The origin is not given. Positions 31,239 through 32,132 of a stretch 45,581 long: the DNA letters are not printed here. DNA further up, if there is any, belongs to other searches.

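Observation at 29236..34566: Divergent three-gene module of unrecognisable families: candidate uncharacterised envelope-spanning system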

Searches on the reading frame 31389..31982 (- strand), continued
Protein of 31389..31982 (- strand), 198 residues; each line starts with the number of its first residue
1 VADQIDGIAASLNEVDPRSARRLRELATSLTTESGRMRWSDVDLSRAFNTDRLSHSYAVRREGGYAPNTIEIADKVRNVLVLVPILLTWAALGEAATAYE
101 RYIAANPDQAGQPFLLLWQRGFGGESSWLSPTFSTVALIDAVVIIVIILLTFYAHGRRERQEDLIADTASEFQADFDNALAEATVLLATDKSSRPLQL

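Call 84: search_protein_families(library=pfam, proteins=[L086:9733-12513:+, L086:12510-14333:+, L084:6626-7912:+, L085:7088-7975:+, L088:6223-7008:+, L088:5843-6220:+], max_evalue=0.01)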
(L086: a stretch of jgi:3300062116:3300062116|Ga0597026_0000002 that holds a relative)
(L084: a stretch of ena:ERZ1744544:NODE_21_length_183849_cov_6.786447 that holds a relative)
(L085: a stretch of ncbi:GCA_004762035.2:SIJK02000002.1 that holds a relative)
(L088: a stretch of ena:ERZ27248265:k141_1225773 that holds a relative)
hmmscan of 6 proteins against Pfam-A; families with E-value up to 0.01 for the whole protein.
L086:9733-12513:+ (926 aa): 0 families

L086:12510-14333:+ (607 aa): 0 families

L084:6626-7912:+ (428 aa): 0 families

L085:7088-7975:+ (295 aa): 0 families

L088:6223-7008:+ (261 aa): 1 family
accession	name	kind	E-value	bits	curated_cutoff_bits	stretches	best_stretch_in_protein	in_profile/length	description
PF13191.12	AAA_16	-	1.9e-05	25.6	32.6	1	11-165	9-151/167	AAA ATPase domain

L088:5843-6220:+ (125 aa): 0 families

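Call 93: find_encoding_contigs(protein=P0351, flank=8000, max_places=2)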
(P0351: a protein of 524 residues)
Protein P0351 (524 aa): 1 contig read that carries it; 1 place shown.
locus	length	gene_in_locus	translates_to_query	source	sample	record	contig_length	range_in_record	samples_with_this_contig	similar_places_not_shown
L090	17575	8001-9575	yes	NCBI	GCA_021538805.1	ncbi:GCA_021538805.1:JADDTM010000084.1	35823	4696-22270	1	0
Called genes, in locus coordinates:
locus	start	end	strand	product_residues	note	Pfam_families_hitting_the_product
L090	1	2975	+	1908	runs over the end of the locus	PF12770:CHAT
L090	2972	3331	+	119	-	-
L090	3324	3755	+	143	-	PF01025:GrpE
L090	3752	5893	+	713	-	PF00012:HSP70, PF06723:MreB_Mbl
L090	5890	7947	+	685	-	PF00012:HSP70, PF06723:MreB_Mbl (faint), PF14559:TPR_19 (faint), PF13181:TPR_8 (faint)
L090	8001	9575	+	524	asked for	-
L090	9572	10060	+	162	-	-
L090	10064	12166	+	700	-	-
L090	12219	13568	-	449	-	PF00069:Pkinase, PF17667:Pkinase_fungal (weak)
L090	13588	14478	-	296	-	PF13672:PP2C_2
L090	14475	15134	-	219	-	-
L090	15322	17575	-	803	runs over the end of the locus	PF20014:GAP1-M, PF20052:GAP1-C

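Call 98: search_protein_families(library=pfam, proteins=[L090:10064-12166:+, L090:2972-3331:+, L090:14475-15134:-, L090:8001-9575:+, L090:9572-10060:+], max_evalue=0.01)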
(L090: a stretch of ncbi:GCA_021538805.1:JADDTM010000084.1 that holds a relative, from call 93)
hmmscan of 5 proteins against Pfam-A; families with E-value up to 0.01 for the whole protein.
L090:10064-12166:+ (700 aa): 0 families

L090:2972-3331:+ (119 aa): 0 families

L090:14475-15134:- (219 aa): 2 families
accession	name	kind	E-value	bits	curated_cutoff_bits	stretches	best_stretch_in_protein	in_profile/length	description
PF13519.12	VWA_2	-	0.0028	18.7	27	1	10-118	3-106/107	von Willebrand factor type A domain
PF00092.34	VWA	-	0.0045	17.7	23.8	0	80-164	73-155/174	von Willebrand factor type A domain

L090:8001-9575:+ (524 aa): 1 family
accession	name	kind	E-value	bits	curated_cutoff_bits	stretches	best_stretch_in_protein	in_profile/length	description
PF12296.13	HsbA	-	0.00087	20.2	33.5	1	232-318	5-94/121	Hydrophobic surface binding protein A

L090:9572-10060:+ (162 aa): 0 families

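Call 102: find_encoding_contigs(protein=P0315, flank=7000, max_places=1)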
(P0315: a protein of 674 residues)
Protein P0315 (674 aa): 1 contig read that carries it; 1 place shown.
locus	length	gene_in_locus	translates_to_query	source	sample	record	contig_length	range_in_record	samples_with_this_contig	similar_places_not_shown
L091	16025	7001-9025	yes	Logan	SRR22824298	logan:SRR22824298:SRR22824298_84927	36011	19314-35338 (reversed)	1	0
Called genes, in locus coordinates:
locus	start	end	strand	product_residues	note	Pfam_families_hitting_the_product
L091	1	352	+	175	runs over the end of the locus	PF04542:Sigma70_r2, PF07638:Sigma70_ECF, PF08281:Sigma70_r4_2, PF04545:Sigma70_r4 (weak)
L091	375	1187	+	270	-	-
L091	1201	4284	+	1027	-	PF00515:TPR_1 (faint), PF07719:TPR_2 (faint), PF13176:TPR_7 (faint), PF13181:TPR_8 (faint), PF13424:TPR_12, PF17874:TPR_MalT (weak), PF13424:TPR_12, PF12770:CHAT, +4 more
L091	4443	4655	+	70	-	-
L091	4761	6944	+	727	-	-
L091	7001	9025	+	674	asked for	PF04108:ATG17_like (faint), PF28175:T4SS_LegC2C7 (faint)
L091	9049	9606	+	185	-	-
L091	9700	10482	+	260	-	-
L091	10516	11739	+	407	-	-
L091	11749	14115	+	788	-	PF13672:PP2C_2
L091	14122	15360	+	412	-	PF00069:Pkinase (weak)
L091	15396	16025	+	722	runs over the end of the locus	PF00004:AAA (weak), PF13191:AAA_16 (weak), PF00004:AAA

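Call 103: find_encoding_contigs(protein=P0259, flank=7000, max_places=1)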
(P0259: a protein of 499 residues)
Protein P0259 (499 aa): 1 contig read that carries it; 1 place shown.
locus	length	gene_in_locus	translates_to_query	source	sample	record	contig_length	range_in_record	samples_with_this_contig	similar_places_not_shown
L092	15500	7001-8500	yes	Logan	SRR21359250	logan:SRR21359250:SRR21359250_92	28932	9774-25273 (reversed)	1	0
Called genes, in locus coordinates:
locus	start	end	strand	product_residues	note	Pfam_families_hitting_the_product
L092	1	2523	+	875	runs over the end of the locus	-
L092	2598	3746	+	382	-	PF19993:DO-GTPase2 (faint)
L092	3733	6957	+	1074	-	PF20013:GAP1-N2, PF20014:GAP1-M (weak)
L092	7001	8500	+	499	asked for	-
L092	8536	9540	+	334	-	-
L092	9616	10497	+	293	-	-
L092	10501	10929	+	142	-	-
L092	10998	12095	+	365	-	-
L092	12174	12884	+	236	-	-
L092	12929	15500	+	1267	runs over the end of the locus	-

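Call 118: find_encoding_contigs(protein=P0289, flank=5000, max_places=1)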
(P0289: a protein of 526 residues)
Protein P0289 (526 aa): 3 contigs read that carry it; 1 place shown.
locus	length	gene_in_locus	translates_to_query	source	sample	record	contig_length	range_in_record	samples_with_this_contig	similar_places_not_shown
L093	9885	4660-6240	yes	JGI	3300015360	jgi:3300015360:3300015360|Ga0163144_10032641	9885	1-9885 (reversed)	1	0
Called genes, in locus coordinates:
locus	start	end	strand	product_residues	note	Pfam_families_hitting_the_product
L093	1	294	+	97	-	?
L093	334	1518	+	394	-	PF19993:DO-GTPase2 (faint)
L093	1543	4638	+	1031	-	PF20013:GAP1-N2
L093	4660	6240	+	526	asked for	-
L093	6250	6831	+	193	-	-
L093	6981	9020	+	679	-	PF05729:NACHT (weak)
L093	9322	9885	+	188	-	?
